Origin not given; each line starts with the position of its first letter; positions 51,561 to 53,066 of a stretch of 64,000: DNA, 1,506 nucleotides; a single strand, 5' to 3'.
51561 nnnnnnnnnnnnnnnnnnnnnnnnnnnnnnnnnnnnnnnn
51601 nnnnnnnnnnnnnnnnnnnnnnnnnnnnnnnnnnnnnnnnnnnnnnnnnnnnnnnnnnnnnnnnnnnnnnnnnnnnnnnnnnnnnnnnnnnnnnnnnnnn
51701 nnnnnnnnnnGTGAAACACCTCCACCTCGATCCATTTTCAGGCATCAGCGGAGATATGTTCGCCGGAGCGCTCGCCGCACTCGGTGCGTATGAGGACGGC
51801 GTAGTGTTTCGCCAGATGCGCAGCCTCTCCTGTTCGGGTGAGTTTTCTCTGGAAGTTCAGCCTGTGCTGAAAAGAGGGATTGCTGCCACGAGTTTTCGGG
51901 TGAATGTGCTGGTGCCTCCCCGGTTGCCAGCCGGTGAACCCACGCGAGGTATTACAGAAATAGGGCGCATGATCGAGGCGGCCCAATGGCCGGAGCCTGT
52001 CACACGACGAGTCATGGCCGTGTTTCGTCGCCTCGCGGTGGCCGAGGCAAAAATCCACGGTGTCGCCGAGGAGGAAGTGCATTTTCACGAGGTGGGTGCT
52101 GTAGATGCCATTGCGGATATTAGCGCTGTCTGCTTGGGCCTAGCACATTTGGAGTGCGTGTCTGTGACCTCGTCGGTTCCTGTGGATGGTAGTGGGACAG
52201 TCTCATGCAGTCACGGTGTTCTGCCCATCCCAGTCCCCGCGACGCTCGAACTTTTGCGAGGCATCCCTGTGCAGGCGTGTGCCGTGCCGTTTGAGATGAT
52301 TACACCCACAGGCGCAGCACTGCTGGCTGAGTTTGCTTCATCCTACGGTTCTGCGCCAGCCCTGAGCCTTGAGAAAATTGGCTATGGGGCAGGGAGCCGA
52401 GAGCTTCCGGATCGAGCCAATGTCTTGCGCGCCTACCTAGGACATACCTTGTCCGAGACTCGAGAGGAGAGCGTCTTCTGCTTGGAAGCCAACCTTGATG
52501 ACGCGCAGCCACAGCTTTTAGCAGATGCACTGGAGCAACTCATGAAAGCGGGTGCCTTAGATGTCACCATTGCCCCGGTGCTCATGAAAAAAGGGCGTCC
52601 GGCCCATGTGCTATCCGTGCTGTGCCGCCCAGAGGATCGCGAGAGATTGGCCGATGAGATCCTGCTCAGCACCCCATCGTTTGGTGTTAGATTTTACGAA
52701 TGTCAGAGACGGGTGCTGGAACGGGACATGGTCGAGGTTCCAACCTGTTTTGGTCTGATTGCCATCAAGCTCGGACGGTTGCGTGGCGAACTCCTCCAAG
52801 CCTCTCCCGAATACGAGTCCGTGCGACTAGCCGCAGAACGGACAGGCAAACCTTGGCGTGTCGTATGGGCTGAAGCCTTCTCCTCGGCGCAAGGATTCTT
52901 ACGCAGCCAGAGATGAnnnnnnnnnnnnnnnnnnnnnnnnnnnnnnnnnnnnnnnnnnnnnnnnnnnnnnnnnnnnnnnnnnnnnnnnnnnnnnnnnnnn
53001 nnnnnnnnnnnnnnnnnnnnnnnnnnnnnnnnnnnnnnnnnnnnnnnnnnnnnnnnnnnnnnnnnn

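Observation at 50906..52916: cNMP-binding/FHA fusion protein in an operon with an orphan LarC nickel-pincer insertase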

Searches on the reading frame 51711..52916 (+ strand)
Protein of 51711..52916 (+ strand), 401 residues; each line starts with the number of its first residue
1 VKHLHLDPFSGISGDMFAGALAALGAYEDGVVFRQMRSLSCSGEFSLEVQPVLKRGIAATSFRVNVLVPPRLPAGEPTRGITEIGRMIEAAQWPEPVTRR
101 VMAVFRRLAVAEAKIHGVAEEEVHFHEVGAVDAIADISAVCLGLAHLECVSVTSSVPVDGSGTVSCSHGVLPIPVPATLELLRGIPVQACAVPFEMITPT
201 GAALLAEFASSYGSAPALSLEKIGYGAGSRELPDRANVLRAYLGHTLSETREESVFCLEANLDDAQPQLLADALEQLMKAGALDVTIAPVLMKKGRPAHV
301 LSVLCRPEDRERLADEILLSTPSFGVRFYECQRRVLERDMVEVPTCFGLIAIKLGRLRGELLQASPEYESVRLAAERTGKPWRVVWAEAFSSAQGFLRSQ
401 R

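Call 7: search_protein_families(library=pfam, proteins=[window:51711-52916:+], max_evalue=0.01)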
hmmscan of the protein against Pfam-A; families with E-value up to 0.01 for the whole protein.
window:51711-52916:+ (401 aa): 1 family
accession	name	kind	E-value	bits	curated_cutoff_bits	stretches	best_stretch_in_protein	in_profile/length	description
PF01969.22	Ni_insertion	-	3.7e-125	418.4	22.1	1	4-385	1-374/375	Nickel insertion protein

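Call 8: search_protein_families(library=ncbifam, proteins=[window:51711-52916:+], max_evalue=0.01)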
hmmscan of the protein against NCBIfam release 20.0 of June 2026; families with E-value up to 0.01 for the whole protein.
window:51711-52916:+ (401 aa): 3 families
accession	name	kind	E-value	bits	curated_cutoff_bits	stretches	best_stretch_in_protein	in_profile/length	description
TIGR00299.2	nickel_LarC1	equivalog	4.6e-57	192.4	90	1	80-243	2-165/165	nickel pincer cofactor biosynthesis protein LarC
NF052512.1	nickel_LarC2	equivalog_domain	1.3e-39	135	50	1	255-372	1-118/118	nickel pincer cofactor biosynthesis protein LarC2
TIGR02467.1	CbiE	equivalog_domain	0.0082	15.6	92.9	0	344-385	77-118/204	precorrin-6y C5,15-methyltransferase (decarboxylating) subunit CbiE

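Call 19: find_homologous_proteins(query=window:51711-52913:+)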
Query window:51711-52913:+ (401 aa): 7995 proteins with E <= 0.001 among 8000 candidates; the best 120 are listed.
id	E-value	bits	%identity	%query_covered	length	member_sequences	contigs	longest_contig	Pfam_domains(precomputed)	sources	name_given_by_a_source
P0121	4.4e-249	844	100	96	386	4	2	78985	PF01969.23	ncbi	-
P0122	6.9e-105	370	49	97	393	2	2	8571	PF01969.23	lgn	-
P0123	5.8e-104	367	49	97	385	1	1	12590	PF01969.23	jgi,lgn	-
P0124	7.9e-104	366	49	98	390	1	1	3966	PF01969.23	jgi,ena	-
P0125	1.4e-103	365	47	98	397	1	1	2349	PF01969.23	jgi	jgi:hypothetical protein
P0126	2.1e-103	365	48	98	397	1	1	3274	PF01969.23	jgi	jgi:uncharacterized protein (TIGR00299 family) protein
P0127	2.2e-103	365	49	97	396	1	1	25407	PF01969.23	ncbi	-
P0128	3.6e-103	364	49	98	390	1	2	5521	PF01969.23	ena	-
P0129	4.7e-103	364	47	98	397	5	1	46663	PF01969.23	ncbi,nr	ncbi:MAG TPA: nickel pincer cofactor biosynthesis protein LarC [Verrucomicrobiae bacterium]|nr:nicke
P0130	4.9e-103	364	49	98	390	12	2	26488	PF01969.23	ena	-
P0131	5.5e-103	363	48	98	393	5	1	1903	PF01969.23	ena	-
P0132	8.6e-103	363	48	98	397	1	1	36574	PF01969.23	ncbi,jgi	jgi:uncharacterized protein (TIGR00299 family) protein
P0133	8.7e-103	363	49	98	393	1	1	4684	PF01969.23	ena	-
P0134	9.7e-103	363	50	97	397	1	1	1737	PF01969.23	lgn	-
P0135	1.4e-102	362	48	98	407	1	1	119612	PF01969.23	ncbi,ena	-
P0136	1.8e-102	362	48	98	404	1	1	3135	PF01969.23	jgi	jgi:uncharacterized protein (TIGR00299 family) protein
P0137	1.9e-102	362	49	97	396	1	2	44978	PF01969.23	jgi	jgi:hypothetical protein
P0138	2.1e-102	362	48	97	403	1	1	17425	PF01969.23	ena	-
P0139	3.2e-102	361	47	98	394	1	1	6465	PF01969.23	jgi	jgi:uncharacterized protein (TIGR00299 family) protein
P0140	3.2e-102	361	48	98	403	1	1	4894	PF01969.23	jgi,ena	jgi:uncharacterized protein (TIGR00299 family) protein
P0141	3.6e-102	361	48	97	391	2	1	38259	PF01969.23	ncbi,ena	-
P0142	4.9e-102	360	48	99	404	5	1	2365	PF01969.23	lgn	-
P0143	5.0e-102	360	49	97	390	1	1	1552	PF01969.23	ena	-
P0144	8.7e-102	360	48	97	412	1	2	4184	PF01969.23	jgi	jgi:uncharacterized protein (TIGR00299 family) protein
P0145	1.1e-101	359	49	97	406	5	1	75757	PF01969.23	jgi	-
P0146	1.4e-101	359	47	99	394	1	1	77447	PF01969.23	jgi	jgi:hypothetical protein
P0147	1.4e-101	359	48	99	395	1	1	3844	PF01969.23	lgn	-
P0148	1.7e-101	359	47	98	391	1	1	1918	PF01969.23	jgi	jgi:uncharacterized protein (TIGR00299 family) protein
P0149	1.8e-101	359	48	98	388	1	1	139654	PF01969.23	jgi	jgi:uncharacterized protein (TIGR00299 family) protein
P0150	2.0e-101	358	48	97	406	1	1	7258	PF01969.23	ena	-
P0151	3.2e-101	358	47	98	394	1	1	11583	PF01969.23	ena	-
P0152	3.5e-101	358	48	97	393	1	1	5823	PF01969.23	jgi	jgi:uncharacterized protein (TIGR00299 family) protein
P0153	3.6e-101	358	47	98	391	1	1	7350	PF01969.23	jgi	jgi:uncharacterized protein (TIGR00299 family) protein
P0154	4.1e-101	357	47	97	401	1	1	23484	PF01969.23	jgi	jgi:uncharacterized protein (TIGR00299 family) protein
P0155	4.7e-101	357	48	97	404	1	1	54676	PF01969.23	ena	-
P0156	5.0e-101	357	49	98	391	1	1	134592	PF01969.23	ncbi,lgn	-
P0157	5.4e-101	357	48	98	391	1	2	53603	PF01969.23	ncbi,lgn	-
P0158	5.6e-101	357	48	93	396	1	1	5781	PF01969.23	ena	-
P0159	6.5e-101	357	48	97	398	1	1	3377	PF01969.23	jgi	jgi:hypothetical protein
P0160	7.2e-101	357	47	98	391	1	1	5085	PF01969.23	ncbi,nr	ncbi:MAG: nickel pincer cofactor biosynthesis protein LarC [Verrucomicrobiae bacterium]|nr:nickel pi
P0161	8.2e-101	356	49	98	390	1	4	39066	PF01969.23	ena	-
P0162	8.3e-101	356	47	97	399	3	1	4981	PF01969.23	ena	-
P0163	8.8e-101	356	47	98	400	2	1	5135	PF01969.23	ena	-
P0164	9.7e-101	356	48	98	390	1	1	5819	PF01969.23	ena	-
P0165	1.3e-100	356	47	98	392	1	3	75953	PF01969.23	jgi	jgi:uncharacterized protein (TIGR00299 family) protein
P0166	1.5e-100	355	47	98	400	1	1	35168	PF01969.23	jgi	jgi:hypothetical protein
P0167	1.6e-100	355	47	98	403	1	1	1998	PF01969.23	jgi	-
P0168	1.6e-100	355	49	94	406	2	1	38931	PF01969.23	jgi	jgi:pyridinium-3,5-bisthiocarboxylic acid mononucleotide nickel chelatase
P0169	2.0e-100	355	47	98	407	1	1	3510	PF01969.23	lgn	-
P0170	2.1e-100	355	47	97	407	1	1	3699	PF01969.23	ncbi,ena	-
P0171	2.6e-100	355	48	97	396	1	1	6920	PF01969.23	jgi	jgi:uncharacterized protein (TIGR00299 family) protein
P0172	5.1e-100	354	47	98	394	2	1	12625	PF01969.23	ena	-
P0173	5.1e-100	354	47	98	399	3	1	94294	PF01969.23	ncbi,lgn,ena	-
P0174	5.2e-100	354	49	93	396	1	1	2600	PF01969.23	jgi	jgi:uncharacterized protein (TIGR00299 family) protein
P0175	6.1e-100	353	47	98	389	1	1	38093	PF01969.23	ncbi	-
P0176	6.2e-100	353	47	97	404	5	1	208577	PF01969.23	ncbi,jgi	ncbi:MAG: nickel pincer cofactor biosynthesis protein LarC [Verrucomicrobiia bacterium]|jgi:uncharac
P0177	6.7e-100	353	47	98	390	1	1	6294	PF01969.23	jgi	jgi:uncharacterized protein (TIGR00299 family) protein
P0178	9.7e-100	353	48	98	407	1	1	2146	PF01969.23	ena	-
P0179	1.2e-99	353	48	98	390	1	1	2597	PF01969.23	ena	-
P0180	1.4e-99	352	49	96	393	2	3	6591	PF01969.23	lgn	-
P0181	1.4e-99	352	48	97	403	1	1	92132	PF01969.23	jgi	jgi:uncharacterized protein (TIGR00299 family) protein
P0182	1.7e-99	352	46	98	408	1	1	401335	PF01969.23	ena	-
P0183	2.1e-99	352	48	96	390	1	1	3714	PF01969.23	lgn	-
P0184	2.4e-99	352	48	97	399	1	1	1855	PF01969.23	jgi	jgi:uncharacterized protein (TIGR00299 family) protein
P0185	2.5e-99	351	47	98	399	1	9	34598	PF01969.23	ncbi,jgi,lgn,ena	ncbi:MAG: nickel pincer cofactor biosynthesis protein LarC [Verrucomicrobiia bacterium]|jgi:uncharac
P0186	2.5e-99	351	46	98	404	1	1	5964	PF01969.23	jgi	jgi:hypothetical protein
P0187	2.6e-99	351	47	98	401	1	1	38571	PF01969.23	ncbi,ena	ncbi:MAG: nickel pincer cofactor biosynthesis protein LarC [Verrucomicrobiota bacterium]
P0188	2.6e-99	351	46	98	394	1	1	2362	PF01969.23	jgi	jgi:uncharacterized protein (TIGR00299 family) protein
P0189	3.8e-99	351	48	97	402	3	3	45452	PF01969.23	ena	-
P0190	3.9e-99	351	46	95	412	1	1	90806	PF01969.23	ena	-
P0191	4.0e-99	351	48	97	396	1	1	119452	PF01969.23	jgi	jgi:uncharacterized protein (TIGR00299 family) protein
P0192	5.9e-99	350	49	99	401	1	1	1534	PF01969.23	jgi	jgi:uncharacterized protein (TIGR00299 family) protein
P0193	9.2e-99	350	47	98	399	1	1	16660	PF01969.23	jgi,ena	-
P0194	1.0e-98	349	47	98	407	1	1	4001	PF01969.23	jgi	-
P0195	1.1e-98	349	47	97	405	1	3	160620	PF01969.23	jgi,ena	-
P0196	1.3e-98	349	47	99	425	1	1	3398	PF01969.23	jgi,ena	-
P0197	1.4e-98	349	48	98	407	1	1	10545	PF01969.23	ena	-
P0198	1.5e-98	349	47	98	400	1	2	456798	PF01969.23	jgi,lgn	jgi:uncharacterized protein (TIGR00299 family) protein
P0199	1.6e-98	349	46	98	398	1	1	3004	PF01969.23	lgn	-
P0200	1.7e-98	349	48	97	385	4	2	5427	PF01969.23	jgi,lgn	-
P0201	1.7e-98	349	46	98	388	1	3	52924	PF01969.23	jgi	jgi:uncharacterized protein (TIGR00299 family) protein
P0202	1.7e-98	349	47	98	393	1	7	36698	PF01969.23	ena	-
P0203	2.8e-98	348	47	98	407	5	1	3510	PF01969.23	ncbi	-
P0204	3.2e-98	348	48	97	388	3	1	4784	PF01969.23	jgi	jgi:uncharacterized protein (TIGR00299 family) protein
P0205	6.2e-98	347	46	97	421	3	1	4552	PF01969.23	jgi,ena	-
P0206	6.7e-98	347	48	98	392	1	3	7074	PF01969.23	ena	-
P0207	7.0e-98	347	47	97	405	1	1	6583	PF01969.23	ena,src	-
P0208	1.1e-97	346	48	98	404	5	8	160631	PF01969.23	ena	-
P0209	1.2e-97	346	48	97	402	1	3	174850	PF01969.23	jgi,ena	jgi:uncharacterized protein (TIGR00299 family) protein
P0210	1.3e-97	346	47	98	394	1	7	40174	PF01969.23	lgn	-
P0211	1.3e-97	346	47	98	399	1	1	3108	PF01969.23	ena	-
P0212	1.5e-97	346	47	98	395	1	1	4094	PF01969.23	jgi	-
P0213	1.5e-97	346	45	98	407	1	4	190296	PF01969.23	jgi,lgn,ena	jgi:hypothetical protein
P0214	1.6e-97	345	47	96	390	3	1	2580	PF01969.23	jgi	jgi:uncharacterized protein (TIGR00299 family) protein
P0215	1.7e-97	345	45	99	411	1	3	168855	PF01969.23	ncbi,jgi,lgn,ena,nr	ncbi:MAG TPA: nickel pincer cofactor biosynthesis protein LarC [Verrucomicrobiae bacterium]|nr:nicke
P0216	1.8e-97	345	46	98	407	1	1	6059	PF01969.23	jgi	jgi:pyridinium-3,5-bisthiocarboxylic acid mononucleotide nickel chelatase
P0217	1.8e-97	345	45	98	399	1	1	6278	PF01969.23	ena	-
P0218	1.8e-97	345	48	96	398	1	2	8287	PF01969.23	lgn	-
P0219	1.9e-97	345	46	98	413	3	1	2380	PF01969.23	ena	-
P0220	2.0e-97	345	46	97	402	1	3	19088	PF01969.23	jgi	jgi:pyridinium-3,5-bisthiocarboxylic acid mononucleotide nickel chelatase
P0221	2.1e-97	345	47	97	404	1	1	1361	PF01969.23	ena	-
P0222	2.2e-97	345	46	98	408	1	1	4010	PF01969.23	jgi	-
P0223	2.4e-97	345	48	98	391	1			PF01969.23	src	-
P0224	2.7e-97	345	47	98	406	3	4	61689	PF01969.23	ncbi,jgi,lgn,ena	ncbi:MAG: nickel pincer cofactor biosynthesis protein LarC [Verrucomicrobiia bacterium]|jgi:uncharac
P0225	2.8e-97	345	47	98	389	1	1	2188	PF01969.23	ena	-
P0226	3.5e-97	344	46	98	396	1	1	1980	PF01969.23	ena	-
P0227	4.1e-97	344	47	97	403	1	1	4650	PF01969.23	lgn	-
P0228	4.7e-97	344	47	98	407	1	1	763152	PF01969.23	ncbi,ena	-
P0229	5.1e-97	344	46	97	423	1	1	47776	PF01969.23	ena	-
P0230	6.3e-97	344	48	99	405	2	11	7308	PF01969.23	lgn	-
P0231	6.4e-97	344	46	98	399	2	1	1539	PF01969.23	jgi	jgi:uncharacterized protein (TIGR00299 family) protein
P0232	7.2e-97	343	47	97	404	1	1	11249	PF01969.23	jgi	jgi:uncharacterized protein (TIGR00299 family) protein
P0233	7.2e-97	343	48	98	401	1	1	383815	PF01969.23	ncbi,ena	-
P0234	7.3e-97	343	47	97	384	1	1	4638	PF01969.23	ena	-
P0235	8.1e-97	343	46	97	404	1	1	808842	PF01969.23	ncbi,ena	-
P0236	9.7e-97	343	45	99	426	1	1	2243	PF01969.23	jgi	jgi:uncharacterized protein (TIGR00299 family) protein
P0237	1.0e-96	343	47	97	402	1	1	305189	PF01969.23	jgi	jgi:uncharacterized protein (TIGR00299 family) protein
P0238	1.1e-96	343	46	97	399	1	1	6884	PF01969.23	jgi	jgi:pyridinium-3,5-bisthiocarboxylic acid mononucleotide nickel chelatase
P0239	1.5e-96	342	47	98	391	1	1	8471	PF01969.23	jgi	jgi:pyridinium-3,5-bisthiocarboxylic acid mononucleotide nickel chelatase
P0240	1.7e-96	342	47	97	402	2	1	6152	PF01969.23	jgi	jgi:uncharacterized protein (TIGR00299 family) protein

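Call 26: find_encoding_contigs(protein=P0129, flank=8000, max_places=1)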
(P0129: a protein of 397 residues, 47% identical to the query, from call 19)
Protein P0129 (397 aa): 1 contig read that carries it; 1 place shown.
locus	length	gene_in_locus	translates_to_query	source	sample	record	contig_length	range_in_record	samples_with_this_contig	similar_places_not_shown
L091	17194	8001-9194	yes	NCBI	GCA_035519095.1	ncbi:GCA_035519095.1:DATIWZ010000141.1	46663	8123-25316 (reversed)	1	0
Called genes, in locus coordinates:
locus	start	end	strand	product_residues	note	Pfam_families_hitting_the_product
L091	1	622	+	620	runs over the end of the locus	PF03717:PBP_dimer, PF00905:Transpeptidase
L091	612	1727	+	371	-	PF01098:FTSW_RODA_SPOVE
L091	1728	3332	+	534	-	PF10150:RNase_E_G, PF20833:RNase_E_G_Thio (weak)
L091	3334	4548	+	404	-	PF00595:PDZ (weak), PF13180:PDZ_2 (weak), PF17820:PDZ_6, PF03572:Peptidase_S41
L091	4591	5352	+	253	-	PF00731:AIRC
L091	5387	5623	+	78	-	-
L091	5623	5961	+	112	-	PF02452:PemK_toxin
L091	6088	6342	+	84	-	PF13711:DUF4160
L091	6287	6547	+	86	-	PF10387:DUF2442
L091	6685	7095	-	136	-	PF03923:Lipoprotein_16 (weak)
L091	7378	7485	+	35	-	PF01969:Ni_insertion (weak)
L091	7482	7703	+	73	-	-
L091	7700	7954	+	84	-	PF24732:ParE_like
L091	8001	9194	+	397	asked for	PF01969:Ni_insertion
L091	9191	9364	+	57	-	PF03966:Trm112p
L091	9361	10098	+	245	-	PF00535:Glycos_transf_2, PF10111:Glyco_tranf_2_2 (weak), PF13641:Glyco_tranf_2_3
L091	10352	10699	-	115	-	PF00355:Rieske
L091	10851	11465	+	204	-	PF00081:Sod_Fe_N, PF02777:Sod_Fe_C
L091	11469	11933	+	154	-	PF00588:SpoU_methylase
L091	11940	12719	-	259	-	PF05359:DUF748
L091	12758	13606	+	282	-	PF01261:AP_endonuc_2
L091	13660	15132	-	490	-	PF00089:Trypsin, PF13365:Trypsin_2, PF00595:PDZ, PF13180:PDZ_2, PF17820:PDZ_6 (weak), PF00595:PDZ, PF13180:PDZ_2, PF17820:PDZ_6, +2 more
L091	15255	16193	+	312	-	PF02445:NadA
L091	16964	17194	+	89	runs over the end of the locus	PF09413:DUF2007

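Call 27: find_encoding_contigs(protein=P0176, flank=8000, max_places=1)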
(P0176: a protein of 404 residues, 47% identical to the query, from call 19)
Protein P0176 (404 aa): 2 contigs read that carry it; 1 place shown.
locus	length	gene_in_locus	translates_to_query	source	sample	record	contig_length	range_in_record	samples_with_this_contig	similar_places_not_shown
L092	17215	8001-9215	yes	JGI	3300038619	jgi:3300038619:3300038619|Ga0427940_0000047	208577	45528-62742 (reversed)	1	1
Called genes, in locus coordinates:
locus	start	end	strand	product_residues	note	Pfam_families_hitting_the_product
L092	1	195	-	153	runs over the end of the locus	PF01814:Hemerythrin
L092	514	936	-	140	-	PF00072:Response_reg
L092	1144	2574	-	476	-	PF00890:FAD_binding_2 (weak), PF01134:GIDA (weak), PF01266:DAO (faint), PF07992:Pyr_redox_2, PF12831:FAD_oxidored, PF13450:NAD_binding_8 (weak), PF00070:Pyr_redox, PF02852:Pyr_redox_dim, +3 more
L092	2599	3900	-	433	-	PF00364:Biotin_lipoyl, PF13375:RnfC_N (faint), PF25917:BSH_RND (weak), PF25984:BSH_YknX (faint), PF02817:E3_binding, PF00198:2-oxoacid_dh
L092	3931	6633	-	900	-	PF00456:Transketolase_N (weak), PF17831:PDH_E1_M, PF22613:Transketolase_C_1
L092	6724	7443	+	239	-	PF21948:LplA-B_cat, PF03099:BPL_LplA_LipB (weak)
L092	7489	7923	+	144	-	PF16798:DUF5069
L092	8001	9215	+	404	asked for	PF01969:Ni_insertion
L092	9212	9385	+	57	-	PF03966:Trm112p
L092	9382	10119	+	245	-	PF00535:Glycos_transf_2, PF13641:Glyco_tranf_2_3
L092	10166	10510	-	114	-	PF00355:Rieske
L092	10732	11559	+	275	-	PF13557:Phenol_MetA_deg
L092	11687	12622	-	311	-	PF01073:3Beta_HSD, PF01370:Epimerase, PF02719:Polysacc_synt_2, PF04321:RmlD_sub_bind, PF07993:NAD_binding_4, PF13460:NAD_binding_10 (weak), PF16363:GDP_Man_Dehyd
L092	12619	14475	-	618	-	PF13522:GATase_6, PF13537:GATase_7, PF00733:Asn_synthase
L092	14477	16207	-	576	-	PF02366:PMT, PF13231:PMT_2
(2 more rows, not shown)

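Call 28: find_encoding_contigs(protein=P0127, flank=8000, max_places=1)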
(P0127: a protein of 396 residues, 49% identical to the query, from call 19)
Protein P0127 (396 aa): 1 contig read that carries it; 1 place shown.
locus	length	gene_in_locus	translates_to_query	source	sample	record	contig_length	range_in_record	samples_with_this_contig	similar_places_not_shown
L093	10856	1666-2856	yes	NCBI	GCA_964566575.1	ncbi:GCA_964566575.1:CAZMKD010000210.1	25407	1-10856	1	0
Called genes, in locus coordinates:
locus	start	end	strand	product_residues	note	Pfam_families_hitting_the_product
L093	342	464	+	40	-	PF01969:Ni_insertion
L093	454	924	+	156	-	-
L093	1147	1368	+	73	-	-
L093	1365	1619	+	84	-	PF24732:ParE_like (weak)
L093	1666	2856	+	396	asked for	PF01969:Ni_insertion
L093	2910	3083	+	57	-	PF03966:Trm112p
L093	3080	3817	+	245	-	PF00535:Glycos_transf_2, PF10111:Glyco_tranf_2_2 (weak), PF13641:Glyco_tranf_2_3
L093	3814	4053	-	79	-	PF09656:PGPGW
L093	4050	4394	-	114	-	PF00355:Rieske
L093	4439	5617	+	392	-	PF26314:MptA_B_family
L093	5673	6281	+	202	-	PF00081:Sod_Fe_N, PF02777:Sod_Fe_C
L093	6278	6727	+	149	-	PF00588:SpoU_methylase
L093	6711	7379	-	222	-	PF05359:DUF748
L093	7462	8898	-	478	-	PF00089:Trypsin, PF13365:Trypsin_2, PF00595:PDZ, PF13180:PDZ_2, PF17820:PDZ_6 (weak), PF00595:PDZ (weak), PF13180:PDZ_2, PF17820:PDZ_6, +1 more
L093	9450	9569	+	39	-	-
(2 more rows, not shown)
